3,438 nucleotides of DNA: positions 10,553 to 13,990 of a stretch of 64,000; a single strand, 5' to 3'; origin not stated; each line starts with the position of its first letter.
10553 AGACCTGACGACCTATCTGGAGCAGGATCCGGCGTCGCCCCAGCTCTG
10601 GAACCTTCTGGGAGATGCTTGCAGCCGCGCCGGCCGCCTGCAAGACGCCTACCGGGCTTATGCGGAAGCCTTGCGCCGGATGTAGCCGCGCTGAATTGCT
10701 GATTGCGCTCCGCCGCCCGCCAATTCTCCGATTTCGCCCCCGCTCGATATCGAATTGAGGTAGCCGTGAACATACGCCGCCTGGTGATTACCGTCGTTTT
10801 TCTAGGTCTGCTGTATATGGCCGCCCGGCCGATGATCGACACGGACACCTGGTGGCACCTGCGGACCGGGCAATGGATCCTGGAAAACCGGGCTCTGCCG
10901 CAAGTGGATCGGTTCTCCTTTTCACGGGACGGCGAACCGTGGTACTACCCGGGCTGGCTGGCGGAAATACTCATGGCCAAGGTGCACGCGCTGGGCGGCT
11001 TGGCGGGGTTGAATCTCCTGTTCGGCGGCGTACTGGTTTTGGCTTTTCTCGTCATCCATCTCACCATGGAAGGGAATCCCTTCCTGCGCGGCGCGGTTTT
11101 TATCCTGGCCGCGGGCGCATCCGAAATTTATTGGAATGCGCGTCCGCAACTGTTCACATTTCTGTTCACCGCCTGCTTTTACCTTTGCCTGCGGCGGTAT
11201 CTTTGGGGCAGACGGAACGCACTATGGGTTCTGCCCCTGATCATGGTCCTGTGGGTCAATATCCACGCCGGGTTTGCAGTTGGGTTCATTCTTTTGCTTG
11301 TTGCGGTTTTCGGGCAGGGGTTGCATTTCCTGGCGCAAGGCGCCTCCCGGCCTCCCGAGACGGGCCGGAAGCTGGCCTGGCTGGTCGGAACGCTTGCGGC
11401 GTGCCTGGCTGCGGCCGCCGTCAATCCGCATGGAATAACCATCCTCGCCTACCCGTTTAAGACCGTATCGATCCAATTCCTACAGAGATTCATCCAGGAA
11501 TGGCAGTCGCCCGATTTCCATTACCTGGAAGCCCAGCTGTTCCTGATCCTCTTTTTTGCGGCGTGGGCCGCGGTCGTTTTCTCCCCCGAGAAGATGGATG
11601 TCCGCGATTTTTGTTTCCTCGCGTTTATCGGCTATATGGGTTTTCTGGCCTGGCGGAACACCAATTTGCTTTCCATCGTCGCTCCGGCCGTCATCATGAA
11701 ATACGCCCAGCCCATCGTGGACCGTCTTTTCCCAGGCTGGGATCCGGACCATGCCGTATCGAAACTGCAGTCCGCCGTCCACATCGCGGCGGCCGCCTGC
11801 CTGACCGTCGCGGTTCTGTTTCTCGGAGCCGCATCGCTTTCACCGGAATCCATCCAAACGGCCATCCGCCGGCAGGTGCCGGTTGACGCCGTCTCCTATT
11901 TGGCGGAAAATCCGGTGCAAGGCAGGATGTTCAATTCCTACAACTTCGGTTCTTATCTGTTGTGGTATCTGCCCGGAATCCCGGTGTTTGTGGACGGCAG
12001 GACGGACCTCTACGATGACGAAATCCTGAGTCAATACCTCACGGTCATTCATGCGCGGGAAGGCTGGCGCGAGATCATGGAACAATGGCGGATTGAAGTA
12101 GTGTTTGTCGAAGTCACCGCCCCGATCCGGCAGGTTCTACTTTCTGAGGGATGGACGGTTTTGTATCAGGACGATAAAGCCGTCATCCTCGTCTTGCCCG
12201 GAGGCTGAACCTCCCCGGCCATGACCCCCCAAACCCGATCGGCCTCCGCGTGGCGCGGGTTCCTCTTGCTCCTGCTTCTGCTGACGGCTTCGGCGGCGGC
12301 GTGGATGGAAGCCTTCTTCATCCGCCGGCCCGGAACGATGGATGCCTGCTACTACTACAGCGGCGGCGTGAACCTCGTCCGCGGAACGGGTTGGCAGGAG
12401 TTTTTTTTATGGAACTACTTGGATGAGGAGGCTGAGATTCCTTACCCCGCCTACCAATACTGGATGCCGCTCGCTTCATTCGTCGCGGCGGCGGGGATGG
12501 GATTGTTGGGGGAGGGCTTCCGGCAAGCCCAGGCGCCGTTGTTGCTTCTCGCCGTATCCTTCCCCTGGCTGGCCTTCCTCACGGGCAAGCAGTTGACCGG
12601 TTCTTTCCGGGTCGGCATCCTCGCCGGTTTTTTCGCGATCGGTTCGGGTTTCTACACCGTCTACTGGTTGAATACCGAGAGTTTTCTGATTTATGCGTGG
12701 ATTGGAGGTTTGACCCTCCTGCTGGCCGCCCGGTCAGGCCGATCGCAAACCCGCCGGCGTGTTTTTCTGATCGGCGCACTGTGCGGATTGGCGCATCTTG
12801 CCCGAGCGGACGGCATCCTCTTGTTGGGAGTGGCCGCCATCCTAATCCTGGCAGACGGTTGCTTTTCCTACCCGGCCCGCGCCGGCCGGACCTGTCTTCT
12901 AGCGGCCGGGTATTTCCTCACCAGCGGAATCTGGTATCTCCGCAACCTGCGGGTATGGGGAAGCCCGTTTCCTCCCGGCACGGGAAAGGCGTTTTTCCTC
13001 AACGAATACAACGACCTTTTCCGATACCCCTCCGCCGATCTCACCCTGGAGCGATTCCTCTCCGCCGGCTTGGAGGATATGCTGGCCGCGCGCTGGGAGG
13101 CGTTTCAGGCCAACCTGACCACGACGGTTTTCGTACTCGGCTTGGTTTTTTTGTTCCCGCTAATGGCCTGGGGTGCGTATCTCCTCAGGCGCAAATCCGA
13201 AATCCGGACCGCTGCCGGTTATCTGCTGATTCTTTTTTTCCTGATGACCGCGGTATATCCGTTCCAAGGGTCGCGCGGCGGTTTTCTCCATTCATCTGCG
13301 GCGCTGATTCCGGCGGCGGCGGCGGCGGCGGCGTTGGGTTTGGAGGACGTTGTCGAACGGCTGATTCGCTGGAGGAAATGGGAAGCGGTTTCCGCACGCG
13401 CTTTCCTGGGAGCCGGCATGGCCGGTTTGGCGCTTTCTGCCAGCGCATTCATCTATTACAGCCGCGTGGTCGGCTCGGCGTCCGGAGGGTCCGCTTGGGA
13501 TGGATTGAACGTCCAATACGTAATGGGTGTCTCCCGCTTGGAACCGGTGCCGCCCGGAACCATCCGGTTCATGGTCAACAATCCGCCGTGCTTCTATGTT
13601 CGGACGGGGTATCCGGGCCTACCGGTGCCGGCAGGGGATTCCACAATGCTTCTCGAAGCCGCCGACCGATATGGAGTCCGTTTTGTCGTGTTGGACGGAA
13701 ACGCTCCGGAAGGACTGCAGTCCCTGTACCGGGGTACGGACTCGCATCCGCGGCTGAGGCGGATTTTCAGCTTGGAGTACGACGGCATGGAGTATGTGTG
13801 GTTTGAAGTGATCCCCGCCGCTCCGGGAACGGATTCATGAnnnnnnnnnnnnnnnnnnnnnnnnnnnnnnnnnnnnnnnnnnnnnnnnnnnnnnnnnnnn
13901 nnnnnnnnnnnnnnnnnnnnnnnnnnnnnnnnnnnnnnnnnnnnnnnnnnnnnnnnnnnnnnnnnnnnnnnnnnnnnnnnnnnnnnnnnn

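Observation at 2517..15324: Candidate undescribed envelope module: polyprenyl-P sugar synthase, AAA+ ATPase and four GT-C-like membrane proteins around a giant repeat protein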

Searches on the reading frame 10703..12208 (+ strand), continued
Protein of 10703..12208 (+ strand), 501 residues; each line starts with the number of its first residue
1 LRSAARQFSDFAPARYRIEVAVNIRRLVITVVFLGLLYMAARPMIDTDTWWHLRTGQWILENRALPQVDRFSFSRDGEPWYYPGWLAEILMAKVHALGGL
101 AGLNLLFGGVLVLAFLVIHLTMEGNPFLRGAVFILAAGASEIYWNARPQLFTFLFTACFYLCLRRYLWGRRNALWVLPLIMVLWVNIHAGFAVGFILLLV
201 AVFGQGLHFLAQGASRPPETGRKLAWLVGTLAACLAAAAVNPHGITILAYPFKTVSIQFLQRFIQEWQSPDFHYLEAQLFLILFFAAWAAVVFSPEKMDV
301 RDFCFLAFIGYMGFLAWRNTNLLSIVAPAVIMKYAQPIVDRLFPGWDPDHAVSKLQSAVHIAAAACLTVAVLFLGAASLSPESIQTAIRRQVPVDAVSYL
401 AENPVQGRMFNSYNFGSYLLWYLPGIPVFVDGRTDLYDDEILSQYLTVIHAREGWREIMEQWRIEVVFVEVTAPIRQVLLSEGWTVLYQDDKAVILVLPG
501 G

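Call 79: search_protein_families(library=ncbifam, proteins=[L049:7201-7899:+, L070:14209-15117:+, L051:1789-2586:-, L101:343-1089:+, L099:4791-5744:+, L042:6042-7229:+, L059:7584-8714:+], max_evalue=1e-8)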
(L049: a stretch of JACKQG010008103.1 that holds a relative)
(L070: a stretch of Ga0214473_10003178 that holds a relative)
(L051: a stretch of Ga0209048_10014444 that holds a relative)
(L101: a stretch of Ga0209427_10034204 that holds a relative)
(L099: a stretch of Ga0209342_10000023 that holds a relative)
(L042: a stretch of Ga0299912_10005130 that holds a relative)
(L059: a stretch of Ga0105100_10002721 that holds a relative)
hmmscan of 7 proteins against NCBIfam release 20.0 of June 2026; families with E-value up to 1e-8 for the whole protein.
L049:7201-7899:+ (233 aa): 9 families
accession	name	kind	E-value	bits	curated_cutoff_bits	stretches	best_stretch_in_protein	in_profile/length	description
NF007986.1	PRK10714.1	equivalog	1.1e-18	67.4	529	1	4-214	4-212/316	undecaprenyl-phosphate 4-deoxy-4-formamido-L-arabinose transferase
NF047588.1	GlcsyltransPgfSStrep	equivalog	2.9e-18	66.1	500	1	8-212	3-205/308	glycosyltransferase PgfS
TIGR04182.1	glyco_TIGR04182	equivalog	5.1e-15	55.6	325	1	10-206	4-194/293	S-layer glycoprotein N-glycosyltransferase AglJ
TIGR03937.1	PgaC_IcaA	equivalog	7.5e-14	51.5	422.3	1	6-100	45-135/407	poly-beta-1,6-N-acetyl-D-glucosamine synthase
NF041391.1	DPhHxTase_Halo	equivalog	2.4e-13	49.6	375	1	14-218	3-198/213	dolichyl-phosphate hexose transferase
NF007482.0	PRK10073.1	equivalog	9.6e-12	44.5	423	1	6-100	6-95/334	glycosyltransferase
NF058614.1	PPMAGASynPpgS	equivalog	1.6e-11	44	370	1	11-210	5-204/226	polyprenyl-phospho-N-acetylgalactosaminyl synthase PpgS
NF041875.1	EPS_EpsD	equivalog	1e-09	38.3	370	1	12-110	5-99/325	exopolysaccharide biosynthesis glycosyltransferase EpsD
TIGR03965.1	mycofact_glyco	equivalog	8.8e-09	34.7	280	0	11-120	79-184/467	mycofactocin biosynthesis glycosyltransferase MftF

L070:14209-15117:+ (303 aa): 11 families
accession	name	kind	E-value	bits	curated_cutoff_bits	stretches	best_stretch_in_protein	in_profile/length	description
TIGR04182.1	glyco_TIGR04182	equivalog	3.2e-33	115.4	325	1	9-287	3-282/293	S-layer glycoprotein N-glycosyltransferase AglJ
NF041391.1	DPhHxTase_Halo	equivalog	7.3e-27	93.7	375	1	14-227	3-208/213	dolichyl-phosphate hexose transferase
NF058614.1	PPMAGASynPpgS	equivalog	7.7e-26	90.9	370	1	10-201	4-195/226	polyprenyl-phospho-N-acetylgalactosaminyl synthase PpgS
NF007986.1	PRK10714.1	equivalog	2.7e-18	66.1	529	1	8-167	8-169/316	undecaprenyl-phosphate 4-deoxy-4-formamido-L-arabinose transferase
TIGR03965.1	mycofact_glyco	equivalog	2.9e-15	56.1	280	1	5-123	73-192/467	mycofactocin biosynthesis glycosyltransferase MftF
NF047588.1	GlcsyltransPgfSStrep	equivalog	6e-15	55.3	500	1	8-287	3-287/308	glycosyltransferase PgfS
TIGR03937.1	PgaC_IcaA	equivalog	3e-13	49.5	422.3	1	6-112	45-152/407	poly-beta-1,6-N-acetyl-D-glucosamine synthase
NF041875.1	EPS_EpsD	equivalog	2.2e-12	47.1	370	1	8-125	1-119/325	exopolysaccharide biosynthesis glycosyltransferase EpsD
TIGR04283.1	glyco_like_mftF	equivalog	2.6e-12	46.8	182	1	8-113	1-101/221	TIGR04283 family arsenosugar biosynthesis glycosyltransferase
NF007482.0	PRK10073.1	equivalog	3.3e-09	36.2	423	1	1-100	1-100/334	glycosyltransferase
NF010496.0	PRK13915.1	equivalog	8.6e-09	34.9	262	0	6-102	31-133/307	glucosyl-3-phosphoglycerate synthase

L051:1789-2586:- (266 aa): 4 families
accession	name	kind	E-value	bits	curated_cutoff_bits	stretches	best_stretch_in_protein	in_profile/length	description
TIGR04182.1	glyco_TIGR04182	equivalog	2.6e-24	86.1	325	1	4-231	2-220/293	S-layer glycoprotein N-glycosyltransferase AglJ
NF058614.1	PPMAGASynPpgS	equivalog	2.6e-19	69.5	370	1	5-197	3-193/226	polyprenyl-phospho-N-acetylgalactosaminyl synthase PpgS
NF041391.1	DPhHxTase_Halo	equivalog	1.3e-14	53.7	375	1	11-174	4-160/213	dolichyl-phosphate hexose transferase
NF010496.0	PRK13915.1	equivalog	2e-09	37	262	1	3-106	32-145/307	glucosyl-3-phosphoglycerate synthase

L101:343-1089:+ (249 aa): 6 families
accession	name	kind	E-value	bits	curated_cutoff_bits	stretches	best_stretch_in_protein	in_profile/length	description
NF058614.1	PPMAGASynPpgS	equivalog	3.1e-20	72.6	370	1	5-203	4-195/226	polyprenyl-phospho-N-acetylgalactosaminyl synthase PpgS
NF041391.1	DPhHxTase_Halo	equivalog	8.5e-17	60.9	375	1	9-212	3-190/213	dolichyl-phosphate hexose transferase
TIGR04182.1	glyco_TIGR04182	equivalog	1.7e-13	50.7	325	1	5-211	4-197/293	S-layer glycoprotein N-glycosyltransferase AglJ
NF047588.1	GlcsyltransPgfSStrep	equivalog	1.9e-10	40.5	500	1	1-170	1-167/308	glycosyltransferase PgfS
NF007986.1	PRK10714.1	equivalog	1.9e-10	40.3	529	1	4-234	9-233/316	undecaprenyl-phosphate 4-deoxy-4-formamido-L-arabinose transferase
TIGR03469.1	HpnB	hypoth_equivalog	2.4e-10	40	379.25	1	4-121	47-172/386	hopene-associated glycosyltransferase HpnB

L099:4791-5744:+ (318 aa): 7 families
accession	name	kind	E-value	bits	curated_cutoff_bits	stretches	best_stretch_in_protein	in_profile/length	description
NF058614.1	PPMAGASynPpgS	equivalog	2.6e-14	53.2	370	1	80-276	4-194/226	polyprenyl-phospho-N-acetylgalactosaminyl synthase PpgS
TIGR04182.1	glyco_TIGR04182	equivalog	3.1e-14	53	325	1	79-284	3-196/293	S-layer glycoprotein N-glycosyltransferase AglJ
NF041391.1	DPhHxTase_Halo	equivalog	1.3e-13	50.4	375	1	84-288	3-192/213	dolichyl-phosphate hexose transferase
NF007986.1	PRK10714.1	equivalog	8.9e-11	41.3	529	1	77-299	7-221/316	undecaprenyl-phosphate 4-deoxy-4-formamido-L-arabinose transferase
TIGR03469.1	HpnB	hypoth_equivalog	1.7e-10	40.5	379.25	1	73-195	41-172/386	hopene-associated glycosyltransferase HpnB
NF047588.1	GlcsyltransPgfSStrep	equivalog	6.2e-09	35.5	500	1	76-244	1-167/308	glycosyltransferase PgfS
TIGR03937.1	PgaC_IcaA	equivalog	1e-08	34.6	422.3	0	78-168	47-135/407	poly-beta-1,6-N-acetyl-D-glucosamine synthase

L042:6042-7229:+ (396 aa): 10 families
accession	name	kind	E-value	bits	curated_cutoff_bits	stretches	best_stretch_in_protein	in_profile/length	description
NF047588.1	GlcsyltransPgfSStrep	equivalog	2.5e-81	273.2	500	1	87-385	3-303/308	glycosyltransferase PgfS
NF007986.1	PRK10714.1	equivalog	1.6e-59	201.5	529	1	86-387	7-311/316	undecaprenyl-phosphate 4-deoxy-4-formamido-L-arabinose transferase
TIGR03937.1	PgaC_IcaA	equivalog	1.4e-16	60.5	422.3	1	79-178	39-135/407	poly-beta-1,6-N-acetyl-D-glucosamine synthase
NF007482.0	PRK10073.1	equivalog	6.1e-14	51.8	423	1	81-190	2-107/334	glycosyltransferase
NF041875.1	EPS_EpsD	equivalog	2.1e-13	50.4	370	1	87-201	1-112/325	exopolysaccharide biosynthesis glycosyltransferase EpsD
TIGR04283.1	glyco_like_mftF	equivalog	1.7e-11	44.1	182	1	87-218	1-124/221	TIGR04283 family arsenosugar biosynthesis glycosyltransferase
NF047683.1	TeichurnBiosyTuaG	equivalog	2e-11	44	400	1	80-188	1-106/252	teichuronic acid biosynthesis protein TuaG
TIGR04242.1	nodulat_NodC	equivalog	1.3e-09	37.6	550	1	80-214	43-180/395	chitooligosaccharide synthase NodC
TIGR03965.1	mycofact_glyco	equivalog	1.9e-09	37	280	1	81-191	70-177/467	mycofactocin biosynthesis glycosyltransferase MftF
NF050050.1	ProtGlycPglI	equivalog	5.7e-09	35.8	500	1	85-212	2-127/306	GalNAc(5)-diNAcBac-PP-undecaprenol beta-1,3-glucosyltransferase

L059:7584-8714:+ (377 aa): 8 families
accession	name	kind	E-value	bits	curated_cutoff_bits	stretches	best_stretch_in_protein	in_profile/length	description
NF047588.1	GlcsyltransPgfSStrep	equivalog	1.8e-78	263.9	500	1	71-369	3-303/308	glycosyltransferase PgfS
NF007986.1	PRK10714.1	equivalog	7.2e-58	196.1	529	1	71-373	8-313/316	undecaprenyl-phosphate 4-deoxy-4-formamido-L-arabinose transferase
NF041875.1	EPS_EpsD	equivalog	5.1e-15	55.7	370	1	71-185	1-112/325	exopolysaccharide biosynthesis glycosyltransferase EpsD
TIGR03937.1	PgaC_IcaA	equivalog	5.6e-15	55.2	422.3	1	66-162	42-135/407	poly-beta-1,6-N-acetyl-D-glucosamine synthase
TIGR04283.1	glyco_like_mftF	equivalog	8.9e-12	45.1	182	1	71-199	1-121/221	TIGR04283 family arsenosugar biosynthesis glycosyltransferase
NF007482.0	PRK10073.1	equivalog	2.2e-11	43.4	423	1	68-174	5-107/334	glycosyltransferase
NF047683.1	TeichurnBiosyTuaG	equivalog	3.2e-10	40.1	400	1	68-175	5-109/252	teichuronic acid biosynthesis protein TuaG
TIGR04242.1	nodulat_NodC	equivalog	4.9e-09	35.6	550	1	64-179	43-158/395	chitooligosaccharide synthase NodC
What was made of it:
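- Closest known: ArnC/ArnT and GtrA/GtrB/GtrX-type two-step lipid-carrier glycosylation. Same: GtrB/PgfS/ArnC-like genes sit beside g5 homologues elsewhere (call 79).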

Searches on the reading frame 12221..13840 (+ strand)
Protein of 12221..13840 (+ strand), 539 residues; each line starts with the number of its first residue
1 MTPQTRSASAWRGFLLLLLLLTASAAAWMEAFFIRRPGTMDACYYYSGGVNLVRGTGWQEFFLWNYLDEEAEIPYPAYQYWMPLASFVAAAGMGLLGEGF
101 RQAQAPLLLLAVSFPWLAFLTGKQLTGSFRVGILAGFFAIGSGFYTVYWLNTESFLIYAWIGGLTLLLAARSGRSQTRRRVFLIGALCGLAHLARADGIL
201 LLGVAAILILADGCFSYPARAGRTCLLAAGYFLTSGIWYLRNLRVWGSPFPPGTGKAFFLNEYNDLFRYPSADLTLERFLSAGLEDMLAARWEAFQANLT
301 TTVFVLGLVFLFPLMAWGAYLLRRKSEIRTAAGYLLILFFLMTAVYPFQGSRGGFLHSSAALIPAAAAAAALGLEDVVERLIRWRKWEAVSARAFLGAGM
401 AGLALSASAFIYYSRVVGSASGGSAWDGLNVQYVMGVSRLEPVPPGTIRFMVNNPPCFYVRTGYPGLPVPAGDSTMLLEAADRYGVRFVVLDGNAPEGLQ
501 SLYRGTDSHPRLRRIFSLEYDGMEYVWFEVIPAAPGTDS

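Call 6: search_protein_families(library=pfam, proteins=[window:12221-13840:+], max_evalue=0.01)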
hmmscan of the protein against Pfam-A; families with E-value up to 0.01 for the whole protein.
window:12221-13840:+ (539 aa): 1 family
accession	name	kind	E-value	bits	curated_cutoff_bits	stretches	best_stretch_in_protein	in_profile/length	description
PF13231.12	PMT_2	-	0.0002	22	26.1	1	83-211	4-131/160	Dolichyl-phosphate-mannose-protein mannosyltransferase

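Call 7: search_protein_families(library=ncbifam, proteins=[window:12221-13840:+], max_evalue=0.01)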
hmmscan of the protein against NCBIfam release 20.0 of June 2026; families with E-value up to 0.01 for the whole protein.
window:12221-13840:+ (539 aa): 1 family
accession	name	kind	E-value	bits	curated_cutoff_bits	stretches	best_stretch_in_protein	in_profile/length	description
NF047440.1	LA3751_2_3_fam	subfamily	0.00071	18.5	200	1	109-252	103-250/460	LA_3751/LA_3752 family putative glycosyltransferase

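Call 88: search_protein_families(library=pfam, alignment_id=A4, max_evalue=0.01)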
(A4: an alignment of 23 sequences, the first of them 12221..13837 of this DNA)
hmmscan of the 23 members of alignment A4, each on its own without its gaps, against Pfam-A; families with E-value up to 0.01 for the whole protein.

A. member 1, window:12221-13837:+ (539 aa): 1 family
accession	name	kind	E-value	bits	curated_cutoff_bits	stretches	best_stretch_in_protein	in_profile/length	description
PF13231.12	PMT_2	-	0.0002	22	26.1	1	83-211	4-131/160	Dolichyl-phosphate-mannose-protein mannosyltransferase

B. families by the number of members that match (of 23 scanned): 3 families
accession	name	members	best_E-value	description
PF13231.12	PMT_2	12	4.5e-09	Dolichyl-phosphate-mannose-protein mannosyltransferase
PF09913.15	DUF2142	1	0.00016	Predicted membrane protein (DUF2142)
PF07019.17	EMC6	1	0.0056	EMC6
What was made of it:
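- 12221..13840 (+): g6: GT-C protein, a distant PMT_2 relative (539 aa; invariant D41 after TM1). 12 of 23 orthologues hit PMT_2, best 4.5e-9 (call 88).
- On Pfam PMT_2 (PF13231): Not met for the window copy of g6 (22.0 bits), although 12/23 of its orthologues hit at E<=0.01, best 4.5e-9 (call 88). g5 and g7 give no hit.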

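Call 90: search_solved_structures(query=A4, max_evalue=10)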
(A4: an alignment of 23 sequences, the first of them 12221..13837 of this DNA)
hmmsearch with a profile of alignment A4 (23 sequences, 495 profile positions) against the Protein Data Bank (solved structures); distinct sequences matched with E-value up to 10: 1.
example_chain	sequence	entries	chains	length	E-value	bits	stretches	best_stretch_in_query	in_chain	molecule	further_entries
8sl7_A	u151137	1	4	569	1.1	11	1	232-273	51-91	Tryptophanase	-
